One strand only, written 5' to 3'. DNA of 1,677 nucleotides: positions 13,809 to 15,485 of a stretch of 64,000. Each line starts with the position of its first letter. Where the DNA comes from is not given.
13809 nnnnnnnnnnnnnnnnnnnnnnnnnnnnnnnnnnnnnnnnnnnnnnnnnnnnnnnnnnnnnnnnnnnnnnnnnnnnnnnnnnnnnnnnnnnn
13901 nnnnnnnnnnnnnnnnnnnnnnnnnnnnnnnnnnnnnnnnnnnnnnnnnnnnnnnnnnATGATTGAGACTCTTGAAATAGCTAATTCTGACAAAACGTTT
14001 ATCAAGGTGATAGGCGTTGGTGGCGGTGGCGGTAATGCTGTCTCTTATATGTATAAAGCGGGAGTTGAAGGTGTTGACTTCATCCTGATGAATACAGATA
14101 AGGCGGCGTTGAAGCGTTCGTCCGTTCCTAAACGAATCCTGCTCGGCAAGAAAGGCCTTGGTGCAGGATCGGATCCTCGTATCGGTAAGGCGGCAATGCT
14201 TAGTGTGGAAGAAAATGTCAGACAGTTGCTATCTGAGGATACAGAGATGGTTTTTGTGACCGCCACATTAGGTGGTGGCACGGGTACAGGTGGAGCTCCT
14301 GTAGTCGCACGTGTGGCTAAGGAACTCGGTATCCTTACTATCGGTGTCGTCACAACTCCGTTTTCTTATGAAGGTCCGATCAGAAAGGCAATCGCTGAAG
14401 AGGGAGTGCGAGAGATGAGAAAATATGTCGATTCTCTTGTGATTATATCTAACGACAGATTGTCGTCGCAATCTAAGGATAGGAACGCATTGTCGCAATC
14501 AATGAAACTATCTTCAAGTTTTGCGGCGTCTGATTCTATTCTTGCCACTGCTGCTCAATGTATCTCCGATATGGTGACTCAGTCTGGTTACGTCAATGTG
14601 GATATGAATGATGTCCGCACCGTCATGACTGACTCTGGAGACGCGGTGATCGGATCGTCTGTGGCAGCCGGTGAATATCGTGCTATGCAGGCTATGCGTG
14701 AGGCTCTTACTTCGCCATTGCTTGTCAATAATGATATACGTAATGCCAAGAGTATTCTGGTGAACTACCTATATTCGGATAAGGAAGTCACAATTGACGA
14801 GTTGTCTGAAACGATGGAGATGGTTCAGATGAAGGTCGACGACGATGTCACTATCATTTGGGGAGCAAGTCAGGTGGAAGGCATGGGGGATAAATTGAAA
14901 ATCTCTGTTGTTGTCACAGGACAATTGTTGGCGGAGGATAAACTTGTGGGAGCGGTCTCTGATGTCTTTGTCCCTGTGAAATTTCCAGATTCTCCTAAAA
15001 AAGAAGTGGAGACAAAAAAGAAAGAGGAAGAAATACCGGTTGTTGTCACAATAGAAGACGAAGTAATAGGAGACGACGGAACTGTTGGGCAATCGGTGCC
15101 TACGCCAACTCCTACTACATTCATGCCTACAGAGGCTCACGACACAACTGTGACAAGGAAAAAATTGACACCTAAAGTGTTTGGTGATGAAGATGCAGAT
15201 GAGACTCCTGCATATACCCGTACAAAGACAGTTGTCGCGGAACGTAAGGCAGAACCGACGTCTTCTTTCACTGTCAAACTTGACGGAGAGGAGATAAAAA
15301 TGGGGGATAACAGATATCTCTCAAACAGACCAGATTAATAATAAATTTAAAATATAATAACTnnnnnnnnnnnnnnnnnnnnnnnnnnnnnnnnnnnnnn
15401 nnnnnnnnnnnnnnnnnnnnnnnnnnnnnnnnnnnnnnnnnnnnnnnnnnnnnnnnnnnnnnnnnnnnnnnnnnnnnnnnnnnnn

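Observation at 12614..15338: Tandem, translationally coupled ftsZ paralogues at the end of the dcw cluster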

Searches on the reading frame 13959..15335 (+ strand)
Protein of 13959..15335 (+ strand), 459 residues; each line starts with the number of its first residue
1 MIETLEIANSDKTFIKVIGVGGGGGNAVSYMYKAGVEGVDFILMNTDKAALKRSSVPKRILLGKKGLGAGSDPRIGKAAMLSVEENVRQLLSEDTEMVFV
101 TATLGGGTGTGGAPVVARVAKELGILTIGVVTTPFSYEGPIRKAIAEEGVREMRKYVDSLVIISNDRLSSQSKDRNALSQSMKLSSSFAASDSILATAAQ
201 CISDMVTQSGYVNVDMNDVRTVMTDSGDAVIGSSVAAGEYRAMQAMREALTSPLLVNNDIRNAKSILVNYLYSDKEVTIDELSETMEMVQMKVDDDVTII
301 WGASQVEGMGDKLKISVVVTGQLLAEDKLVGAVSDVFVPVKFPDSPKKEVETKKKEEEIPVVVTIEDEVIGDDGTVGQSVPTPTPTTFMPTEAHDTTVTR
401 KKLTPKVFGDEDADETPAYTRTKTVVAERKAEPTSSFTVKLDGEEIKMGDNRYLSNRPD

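Call 4: search_protein_families(library=pfam, proteins=[window:13959-15335:+])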
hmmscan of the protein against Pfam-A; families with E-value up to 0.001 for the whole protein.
window:13959-15335:+ (459 aa): 2 families
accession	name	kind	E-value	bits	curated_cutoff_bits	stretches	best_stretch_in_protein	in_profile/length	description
PF00091.31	Tubulin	-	2.8e-40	139.1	33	1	15-170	2-187/190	Tubulin/FtsZ family, GTPase domain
PF12327.13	FtsZ_C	-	1.3e-19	70.8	27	1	227-321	1-93/95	FtsZ family, C-terminal domain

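Call 5: search_protein_families(library=ncbifam, proteins=[window:13959-15335:+])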
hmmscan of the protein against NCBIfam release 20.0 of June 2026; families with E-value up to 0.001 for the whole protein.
window:13959-15335:+ (459 aa): 1 family
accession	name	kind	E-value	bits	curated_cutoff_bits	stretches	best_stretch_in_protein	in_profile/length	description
TIGR00065.1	ftsZ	equivalog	9.2e-95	317.9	295.2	1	7-323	12-325/353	cell division protein FtsZ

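Call 6: find_homologous_proteins(query=window:13959-15335:+, max_evalue=1e-20)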
Query window:13959-15335:+ (459 aa): 7995 proteins with E <= 1e-20 among 8000 candidates; the best 120 are listed.
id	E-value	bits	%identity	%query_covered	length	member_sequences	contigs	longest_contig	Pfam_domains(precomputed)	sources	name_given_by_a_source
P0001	1.2e-280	948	97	100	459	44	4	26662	PF00091.32,PF12327.14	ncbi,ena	-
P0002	6.6e-250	847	89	100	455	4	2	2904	PF00091.32,PF12327.14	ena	-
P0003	5.9e-233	791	85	100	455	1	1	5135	PF00091.32,PF12327.14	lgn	-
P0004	1.0e-232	790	84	100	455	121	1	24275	PF00091.32,PF12327.14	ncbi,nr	ncbi:MAG: cell division protein FtsZ [Paludibacteraceae bacterium]|nr:cell division protein FtsZ [Pa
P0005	3.8e-219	746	78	100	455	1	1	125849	PF00091.32,PF12327.14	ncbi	-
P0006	7.3e-218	741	79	100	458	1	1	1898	PF00091.32,PF12327.14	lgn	-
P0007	3.7e-217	739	78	100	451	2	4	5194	PF00091.32,PF12327.14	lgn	-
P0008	4.4e-215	732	78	100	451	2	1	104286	PF00091.32,PF12327.14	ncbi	-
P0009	2.3e-204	697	72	100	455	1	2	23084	PF00091.32,PF12327.14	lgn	-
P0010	1.7e-199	681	73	100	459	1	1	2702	PF00091.32,PF12327.14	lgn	-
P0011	2.6e-199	680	74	100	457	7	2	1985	PF00091.32,PF12327.14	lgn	-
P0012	4.3e-197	673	73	100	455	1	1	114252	PF00091.32,PF12327.14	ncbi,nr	ncbi:MAG: cell division protein FtsZ [Paludibacteraceae bacterium]|nr:cell division protein FtsZ [Pa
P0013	5.0e-197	673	73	100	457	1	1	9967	PF00091.32,PF12327.14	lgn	-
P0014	1.1e-193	662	72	100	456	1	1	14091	PF00091.32,PF12327.14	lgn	-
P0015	3.3e-191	654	68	100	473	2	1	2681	PF00091.32,PF12327.14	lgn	-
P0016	2.8e-188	644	68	100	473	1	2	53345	PF00091.32,PF12327.14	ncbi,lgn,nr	ncbi:MAG: cell division protein FtsZ [Paludibacteraceae bacterium]|nr:cell division protein FtsZ [Pa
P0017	1.3e-186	639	68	100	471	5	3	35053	PF00091.32,PF12327.14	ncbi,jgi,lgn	-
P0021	5.7e-96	340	44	84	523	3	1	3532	PF00091.32,PF12327.14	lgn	-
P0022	1.1e-94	336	47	72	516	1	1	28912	PF00091.32,PF12327.14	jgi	jgi:cell division protein FtsZ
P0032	3.2e-92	328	49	67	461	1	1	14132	PF00091.32,PF12327.14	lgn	-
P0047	7.6e-91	323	48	67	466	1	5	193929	PF00091.32,PF12327.14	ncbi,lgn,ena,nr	ncbi:MAG: cell division protein FtsZ [Paludibacteraceae bacterium]|nr:cell division protein FtsZ [Pa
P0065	4.4e-90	321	48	67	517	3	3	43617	PF00091.32,PF12327.14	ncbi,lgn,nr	ncbi:MAG: cell division protein FtsZ [Paludibacteraceae bacterium]|nr:cell division protein FtsZ [Pa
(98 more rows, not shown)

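Call 7: find_encoding_contigs(protein=window:13959-15335:+, flank=8000, max_places=6)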
Protein window:13959-15335:+ (459 aa): no gene with exactly this product is on record in the collection.

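Call 9: find_encoding_contigs(protein=P0005, flank=6000, max_places=2)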
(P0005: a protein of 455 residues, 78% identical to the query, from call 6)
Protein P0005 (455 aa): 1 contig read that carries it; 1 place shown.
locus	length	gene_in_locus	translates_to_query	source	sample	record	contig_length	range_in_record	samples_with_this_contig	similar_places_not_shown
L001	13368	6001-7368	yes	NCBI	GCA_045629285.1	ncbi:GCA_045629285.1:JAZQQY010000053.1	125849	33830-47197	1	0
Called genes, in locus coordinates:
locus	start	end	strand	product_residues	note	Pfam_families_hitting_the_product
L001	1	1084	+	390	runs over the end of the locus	PF03033:Glyco_transf_28, PF04101:Glyco_tran_28_C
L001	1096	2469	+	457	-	PF01225:Mur_ligase, PF08245:Mur_ligase_M, PF02875:Mur_ligase_C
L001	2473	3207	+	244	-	-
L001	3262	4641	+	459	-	PF11104:PilM_2 (weak), PF14450:FtsA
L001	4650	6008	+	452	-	PF00091:Tubulin, PF12327:FtsZ_C, PF05887:Trypan_PARP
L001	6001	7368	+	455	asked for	PF00091:Tubulin, PF12327:FtsZ_C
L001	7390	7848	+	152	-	PF09424:YqeY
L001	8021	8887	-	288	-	-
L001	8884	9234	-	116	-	-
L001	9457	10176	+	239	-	PF00702:Hydrolase, PF13419:HAD_2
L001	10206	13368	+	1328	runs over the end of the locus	PF07494:Reg_prop (faint), PF16819:DUF5074 (faint), PF07495:Y_Y_Y, PF00512:HisKA, PF02518:HATPase_c, PF00072:Response_reg, PF00165:HTH_AraC (weak), PF12833:HTH_18, +4 more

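Call 10: find_encoding_contigs(protein=P0016, flank=6000, max_places=2)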
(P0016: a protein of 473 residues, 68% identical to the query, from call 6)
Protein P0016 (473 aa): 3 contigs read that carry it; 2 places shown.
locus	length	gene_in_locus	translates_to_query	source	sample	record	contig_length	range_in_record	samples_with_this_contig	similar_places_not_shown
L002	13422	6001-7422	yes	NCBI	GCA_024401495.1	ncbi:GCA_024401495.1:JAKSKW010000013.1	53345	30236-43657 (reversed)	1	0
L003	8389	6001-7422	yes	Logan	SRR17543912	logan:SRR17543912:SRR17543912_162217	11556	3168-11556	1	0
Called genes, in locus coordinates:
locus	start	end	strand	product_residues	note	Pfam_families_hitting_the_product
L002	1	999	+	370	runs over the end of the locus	PF03033:Glyco_transf_28, PF04101:Glyco_tran_28_C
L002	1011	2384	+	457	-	PF01225:Mur_ligase, PF08245:Mur_ligase_M, PF02875:Mur_ligase_C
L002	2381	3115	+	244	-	-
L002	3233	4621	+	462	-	PF11104:PilM_2, PF14450:FtsA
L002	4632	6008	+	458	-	PF00091:Tubulin, PF12327:FtsZ_C, PF05887:Trypan_PARP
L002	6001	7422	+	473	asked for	PF00091:Tubulin, PF12327:FtsZ_C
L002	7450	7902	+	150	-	PF09424:YqeY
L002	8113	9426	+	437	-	-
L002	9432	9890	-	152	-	-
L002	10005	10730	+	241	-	PF00702:Hydrolase, PF13419:HAD_2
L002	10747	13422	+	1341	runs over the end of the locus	PF07494:Reg_prop (faint), PF08450:SGL (faint), PF07495:Y_Y_Y, PF00512:HisKA, PF02518:HATPase_c, PF00072:Response_reg, PF00165:HTH_AraC (weak), PF12833:HTH_18, +3 more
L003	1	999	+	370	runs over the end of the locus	PF03033:Glyco_transf_28, PF04101:Glyco_tran_28_C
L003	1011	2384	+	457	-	PF01225:Mur_ligase, PF08245:Mur_ligase_M, PF02875:Mur_ligase_C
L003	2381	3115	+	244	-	-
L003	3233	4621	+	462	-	PF11104:PilM_2, PF14450:FtsA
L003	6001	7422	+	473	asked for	PF00091:Tubulin, PF12327:FtsZ_C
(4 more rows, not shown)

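Call 11: find_encoding_contigs(protein=P0012, flank=6000, max_places=2)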
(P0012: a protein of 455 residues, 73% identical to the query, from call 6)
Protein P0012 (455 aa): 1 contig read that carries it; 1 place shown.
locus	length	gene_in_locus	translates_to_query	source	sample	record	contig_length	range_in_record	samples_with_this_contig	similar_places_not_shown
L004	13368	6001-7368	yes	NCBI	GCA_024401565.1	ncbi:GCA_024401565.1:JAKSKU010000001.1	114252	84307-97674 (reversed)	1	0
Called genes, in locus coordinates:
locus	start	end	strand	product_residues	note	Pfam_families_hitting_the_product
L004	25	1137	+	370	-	PF03033:Glyco_transf_28, PF04101:Glyco_tran_28_C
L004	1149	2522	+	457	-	PF01225:Mur_ligase, PF08245:Mur_ligase_M, PF02875:Mur_ligase_C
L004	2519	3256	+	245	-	-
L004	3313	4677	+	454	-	PF11104:PilM_2 (weak), PF14450:FtsA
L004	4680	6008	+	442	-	-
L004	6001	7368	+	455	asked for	PF00091:Tubulin, PF12327:FtsZ_C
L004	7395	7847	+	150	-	PF09424:YqeY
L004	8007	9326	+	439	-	PF01637:ATPase_2, PF13173:AAA_14 (weak), PF03008:DUF234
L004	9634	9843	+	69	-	-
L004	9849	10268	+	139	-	PF01850:PIN (faint), PF13470:PIN_3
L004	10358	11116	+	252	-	PF08378:NERD, PF01396:Zn_ribbon_Top1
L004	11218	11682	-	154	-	-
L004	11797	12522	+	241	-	PF00702:Hydrolase, PF13419:HAD_2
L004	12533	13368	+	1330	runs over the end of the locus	PF07494:Reg_prop (faint), PF16819:DUF5074 (faint), PF07495:Y_Y_Y, PF00512:HisKA, PF02518:HATPase_c, PF00072:Response_reg, PF00165:HTH_AraC (weak), PF12833:HTH_18, +5 more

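Call 15: find_related_loci(query=window:13959-15335:+, collection=genome_contigs, flank=6000)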
Query window:13959-15335:+ (459 aa) in genome_contigs; peptide patterns used: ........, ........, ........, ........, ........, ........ (x = any residue, [..] = any of these).
238 stretches matched a pattern; 17 encode a relative of the query (tblastn E <= 1e-3); 16 distinct loci.
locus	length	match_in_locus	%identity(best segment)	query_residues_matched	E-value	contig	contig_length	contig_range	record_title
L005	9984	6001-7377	97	1-459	0e+0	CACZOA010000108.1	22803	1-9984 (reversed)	MAG: uncultured Bacteroidales bacterium isolate RUG12804 genome assembly, contig: RUG12804_asm_108, whole genome shotgun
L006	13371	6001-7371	97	1-459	0e+0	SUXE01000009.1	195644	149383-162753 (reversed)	MAG: Bacteroidales bacterium isolate SIG116 NODE_113_length_195644_cov_301.564170, whole genome shotgun sequence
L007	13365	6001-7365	85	1-459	0e+0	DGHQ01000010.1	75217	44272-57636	MAG TPA_asm: Bacteroidales bacterium UBA3844 UBA3844_contig_4156, whole genome shotgun sequence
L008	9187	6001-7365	84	1-459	0e+0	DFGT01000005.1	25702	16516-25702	MAG TPA_asm: Bacteroidales bacterium UBA3743 UBA3743_contig_10045, whole genome shotgun sequence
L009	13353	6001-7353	78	1-459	0e+0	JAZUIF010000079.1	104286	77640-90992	MAG: Paludibacteraceae bacterium isolate T1900045267_TH20190037.MAGScoT_cleanbin_000001 SGB_5878_k141_1050968, whole gen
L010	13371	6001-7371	74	1-459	0e+0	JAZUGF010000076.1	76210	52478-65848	MAG: Paludibacteraceae bacterium isolate T1900045287_TH20190057.MAGScoT_cleanbin_000002 SGB_6008_k141_1670348, whole gen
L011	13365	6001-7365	73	1-459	0e+0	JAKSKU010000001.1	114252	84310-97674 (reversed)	MAG: Paludibacteraceae bacterium isolate Horse_feces81 MAG081_1, whole genome shotgun sequence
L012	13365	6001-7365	78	1-459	0e+0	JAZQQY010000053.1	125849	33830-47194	MAG: Paludibacteraceae bacterium isolate T1900045235_TH20190005.MAGScoT_cleanbin_000001 SGB_5431_k141_194336, whole geno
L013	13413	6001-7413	68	1-459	0e+0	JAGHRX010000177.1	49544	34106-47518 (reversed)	MAG: Candidatus Scybalocola fimicaballi isolate E1_25 c_000000636204, whole genome shotgun sequence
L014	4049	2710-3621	51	26-333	4e-84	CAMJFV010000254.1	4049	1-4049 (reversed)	MAG: uncultured Bacteroidales bacterium isolate SRR12081299_bin.5_metaWRAP_v1.3_MAG genome assembly, contig: ERZ12289776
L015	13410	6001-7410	37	22-459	1e-82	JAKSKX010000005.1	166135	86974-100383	MAG: Paludibacteraceae bacterium isolate Horse_feces84 MAG084_5, whole genome shotgun sequence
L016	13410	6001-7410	36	22-459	2e-80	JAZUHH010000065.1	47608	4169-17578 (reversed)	MAG: Paludibacteraceae bacterium isolate T1900045277_TH20190047.MAGScoT_cleanbin_000008 SGB_5925_k141_2671605, whole gen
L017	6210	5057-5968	46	15-321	2e-61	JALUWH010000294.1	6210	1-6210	MAG: Ghiorsea sp. isolate 131-447_maxbin2_scaf2bin.021 131-447_scaffold_7553_c1, whole genome shotgun sequence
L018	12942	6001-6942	43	26-343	4e-61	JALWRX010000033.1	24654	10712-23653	MAG: Ghiorsea sp. isolate M2_metabat2_scaf2bin.037 M2_NODE_1808_length_24654_cov_63.248909, whole genome shotgun sequenc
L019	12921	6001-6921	38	8-321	3e-51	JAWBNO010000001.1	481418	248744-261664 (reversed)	MAG: Candidatus Aenigmatarchaeota archaeon isolate GXS_202101_bins_79 GXS_202101_bins_79_scaffold_1, whole genome shotgu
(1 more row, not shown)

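Call 18: find_encoding_contigs(protein=P0047, flank=6000, max_places=1)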
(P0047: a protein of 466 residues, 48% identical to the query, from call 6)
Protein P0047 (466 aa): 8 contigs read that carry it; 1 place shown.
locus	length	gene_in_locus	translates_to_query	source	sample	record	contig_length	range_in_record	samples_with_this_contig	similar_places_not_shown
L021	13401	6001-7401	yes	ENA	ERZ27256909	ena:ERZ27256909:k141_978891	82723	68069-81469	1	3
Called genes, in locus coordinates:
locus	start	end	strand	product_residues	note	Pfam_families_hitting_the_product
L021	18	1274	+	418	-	PF01098:FTSW_RODA_SPOVE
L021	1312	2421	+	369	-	PF03033:Glyco_transf_28, PF04101:Glyco_tran_28_C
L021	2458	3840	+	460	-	PF01225:Mur_ligase, PF08245:Mur_ligase_M, PF02875:Mur_ligase_C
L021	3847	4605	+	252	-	-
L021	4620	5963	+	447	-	PF06723:MreB_Mbl (faint), PF11104:PilM_2 (weak), PF14450:FtsA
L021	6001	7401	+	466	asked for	PF00091:Tubulin, PF12327:FtsZ_C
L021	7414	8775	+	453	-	PF00091:Tubulin, PF12327:FtsZ_C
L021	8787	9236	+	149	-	PF09424:YqeY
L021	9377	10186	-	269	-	PF03747:ADP_ribosyl_GH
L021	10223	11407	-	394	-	PF13306:LRR_5, PF13855:LRR_8 (faint), PF13306:LRR_5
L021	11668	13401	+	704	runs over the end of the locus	PF00331:Glyco_hydro_10, PF03422:CBM_6, PF18962:Por_Secre_tail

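Call 19: find_encoding_contigs(protein=P0065, flank=6000, max_places=1)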
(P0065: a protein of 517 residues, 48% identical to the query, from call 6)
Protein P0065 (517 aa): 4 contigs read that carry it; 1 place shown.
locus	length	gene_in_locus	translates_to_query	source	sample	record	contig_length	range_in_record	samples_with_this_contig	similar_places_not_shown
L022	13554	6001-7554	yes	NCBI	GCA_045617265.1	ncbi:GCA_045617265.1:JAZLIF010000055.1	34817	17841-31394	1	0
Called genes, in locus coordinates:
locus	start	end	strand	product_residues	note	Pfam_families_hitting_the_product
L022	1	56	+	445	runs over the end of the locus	PF21377:MurD_N, PF21799:MurD-like_N, PF08245:Mur_ligase_M, PF02875:Mur_ligase_C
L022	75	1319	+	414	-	PF01098:FTSW_RODA_SPOVE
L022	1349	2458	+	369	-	PF03033:Glyco_transf_28, PF04101:Glyco_tran_28_C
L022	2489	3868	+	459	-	PF01225:Mur_ligase, PF08245:Mur_ligase_M, PF02875:Mur_ligase_C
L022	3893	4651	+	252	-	-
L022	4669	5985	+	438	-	PF11104:PilM_2 (faint), PF02491:SHS2_FTSA (weak), PF14450:FtsA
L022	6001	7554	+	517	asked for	PF00091:Tubulin, PF12327:FtsZ_C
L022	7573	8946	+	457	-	PF00091:Tubulin, PF12327:FtsZ_C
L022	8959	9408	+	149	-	PF09424:YqeY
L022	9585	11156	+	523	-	PF09820:AAA-ATPase_like, PF08011:PDDEXK_9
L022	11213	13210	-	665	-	PF08238:Sel1, PF14062:DUF4253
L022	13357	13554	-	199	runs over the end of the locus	PF02581:TMP-TENI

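Call 20: find_encoding_contigs(protein=P0032, flank=6000, max_places=1)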
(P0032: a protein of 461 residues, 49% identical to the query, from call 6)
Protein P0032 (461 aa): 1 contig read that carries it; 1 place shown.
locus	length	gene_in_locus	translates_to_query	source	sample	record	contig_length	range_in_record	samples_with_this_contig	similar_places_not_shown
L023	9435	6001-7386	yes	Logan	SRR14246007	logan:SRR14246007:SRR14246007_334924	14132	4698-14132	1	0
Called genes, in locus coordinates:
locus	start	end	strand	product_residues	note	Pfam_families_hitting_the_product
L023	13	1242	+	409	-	PF01098:FTSW_RODA_SPOVE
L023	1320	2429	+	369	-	PF03033:Glyco_transf_28, PF04101:Glyco_tran_28_C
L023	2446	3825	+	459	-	PF01225:Mur_ligase, PF08245:Mur_ligase_M, PF02875:Mur_ligase_C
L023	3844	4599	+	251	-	-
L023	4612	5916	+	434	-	PF02491:SHS2_FTSA (weak), PF14450:FtsA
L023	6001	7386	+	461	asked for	PF00091:Tubulin, PF12327:FtsZ_C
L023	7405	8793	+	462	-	PF00091:Tubulin, PF12327:FtsZ_C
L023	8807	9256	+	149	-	PF02637:GatB_Yqey (faint), PF09424:YqeY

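Call 27: find_homologous_proteins(query=L021:7414-8772:+, max_evalue=1e-30)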
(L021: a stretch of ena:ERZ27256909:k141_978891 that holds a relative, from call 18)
Query L021:7414-8772:+ (453 aa): 7940 proteins with E <= 1e-30 among 8000 candidates; the best 120 are listed.
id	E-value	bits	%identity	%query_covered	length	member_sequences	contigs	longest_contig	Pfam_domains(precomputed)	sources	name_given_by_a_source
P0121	2.2e-292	987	99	100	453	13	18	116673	PF00091.32,PF12327.14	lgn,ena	-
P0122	2.9e-233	793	81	100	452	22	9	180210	PF00091.32,PF12327.14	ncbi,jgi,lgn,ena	-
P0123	4.8e-213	726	72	100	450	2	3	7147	PF00091.32,PF12327.14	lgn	-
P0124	7.1e-208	709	70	100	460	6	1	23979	PF00091.32,PF12327.14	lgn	-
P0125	1.4e-178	612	64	100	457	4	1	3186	PF00091.32,PF12327.14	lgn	-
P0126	2.1e-176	605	64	100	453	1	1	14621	PF00091.32,PF12327.14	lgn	-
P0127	1.2e-173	596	61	100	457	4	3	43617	PF00091.32,PF12327.14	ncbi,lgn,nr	ncbi:MAG: cell division protein FtsZ [Paludibacteraceae bacterium]|nr:cell division protein FtsZ [Pa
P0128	1.5e-165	570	58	98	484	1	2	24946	PF00091.32,PF12327.14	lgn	-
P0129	3.0e-164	565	59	93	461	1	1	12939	PF00091.32,PF12327.14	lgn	-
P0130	1.0e-127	445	50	93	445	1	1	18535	PF00091.32,PF12327.14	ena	-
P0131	1.5e-121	425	46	98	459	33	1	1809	PF00091.32,PF12327.14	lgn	-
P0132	4.5e-113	397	46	97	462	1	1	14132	PF00091.32,PF12327.14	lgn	-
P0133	7.6e-111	389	48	95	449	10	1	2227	PF00091.32,PF12327.14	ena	-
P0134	2.0e-103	365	41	94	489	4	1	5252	PF00091.32,PF12327.14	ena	-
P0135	4.1e-102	361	43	98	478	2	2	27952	PF00091.32,PF12327.14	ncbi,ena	-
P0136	3.9e-82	295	38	93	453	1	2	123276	PF00091.32,PF12327.14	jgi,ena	-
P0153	1.1e-77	280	37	87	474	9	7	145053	PF00091.32,PF12327.14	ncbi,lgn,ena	-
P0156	1.3e-77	280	38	86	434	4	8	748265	PF00091.32,PF12327.14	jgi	jgi:cell division protein FtsZ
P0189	3.3e-76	275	36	86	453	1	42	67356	PF00091.32,PF12327.14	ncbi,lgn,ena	ncbi:MAG: cell division protein FtsZ [Paludibacter sp.]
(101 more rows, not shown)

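Call 29: find_encoding_contigs(protein=P0156, flank=5000, max_places=1)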
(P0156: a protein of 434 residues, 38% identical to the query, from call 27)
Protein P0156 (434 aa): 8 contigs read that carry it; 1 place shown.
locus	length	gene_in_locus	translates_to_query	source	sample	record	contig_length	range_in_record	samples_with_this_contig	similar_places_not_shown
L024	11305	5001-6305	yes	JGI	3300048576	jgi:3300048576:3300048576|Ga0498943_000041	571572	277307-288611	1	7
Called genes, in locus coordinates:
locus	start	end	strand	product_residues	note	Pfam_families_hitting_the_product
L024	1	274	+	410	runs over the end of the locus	PF01098:FTSW_RODA_SPOVE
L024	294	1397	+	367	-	PF03033:Glyco_transf_28, PF04101:Glyco_tran_28_C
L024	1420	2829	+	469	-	PF01225:Mur_ligase, PF08245:Mur_ligase_M, PF02875:Mur_ligase_C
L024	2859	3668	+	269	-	-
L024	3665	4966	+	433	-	PF11104:PilM_2 (faint), PF06723:MreB_Mbl, PF14450:FtsA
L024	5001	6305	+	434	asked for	PF00091:Tubulin, PF12327:FtsZ_C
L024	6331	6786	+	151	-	PF09424:YqeY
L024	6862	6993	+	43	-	-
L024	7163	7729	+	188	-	PF13568:OMP_b-brl_2 (weak)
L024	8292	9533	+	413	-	PF01595:CNNM, PF00571:CBS (weak), PF03471:CorC_HlyC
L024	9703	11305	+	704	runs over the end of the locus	PF13623:SurA_N_2, PF13624:SurA_N_3, PF13145:Rotamase_2, PF13616:Rotamase_3, PF00639:Rotamase (weak)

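Call 30: find_encoding_contigs(protein=P0136, flank=5000, max_places=1)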
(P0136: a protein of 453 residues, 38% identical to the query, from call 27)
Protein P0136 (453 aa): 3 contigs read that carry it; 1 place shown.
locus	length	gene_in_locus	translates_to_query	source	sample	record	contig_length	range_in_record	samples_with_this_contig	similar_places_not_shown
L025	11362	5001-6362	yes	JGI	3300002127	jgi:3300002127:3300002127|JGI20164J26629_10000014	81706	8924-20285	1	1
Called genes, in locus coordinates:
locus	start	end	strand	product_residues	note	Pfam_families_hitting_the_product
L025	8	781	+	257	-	PF02661:Fic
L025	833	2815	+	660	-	-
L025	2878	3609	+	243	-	-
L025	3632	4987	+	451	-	PF11104:PilM_2 (faint), PF02491:SHS2_FTSA, PF06723:MreB_Mbl (faint), PF14450:FtsA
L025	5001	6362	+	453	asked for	PF00091:Tubulin, PF12327:FtsZ_C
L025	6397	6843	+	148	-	PF09424:YqeY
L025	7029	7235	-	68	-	-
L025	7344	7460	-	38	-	PF13470:PIN_3 (weak)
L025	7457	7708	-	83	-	PF19891:DUF6364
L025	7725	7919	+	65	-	-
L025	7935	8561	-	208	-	-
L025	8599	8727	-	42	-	-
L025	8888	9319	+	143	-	PF00164:Ribosom_S12_S23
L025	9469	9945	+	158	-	PF00177:Ribosomal_S7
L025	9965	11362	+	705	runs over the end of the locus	PF00009:GTP_EFTU, PF03144:GTP_EFTU_D2, PF22042:EF-G_D2, PF14492:EFG_III, PF16658:RF3_C (weak), PF03764:EFG_IV, PF00679:EFG_C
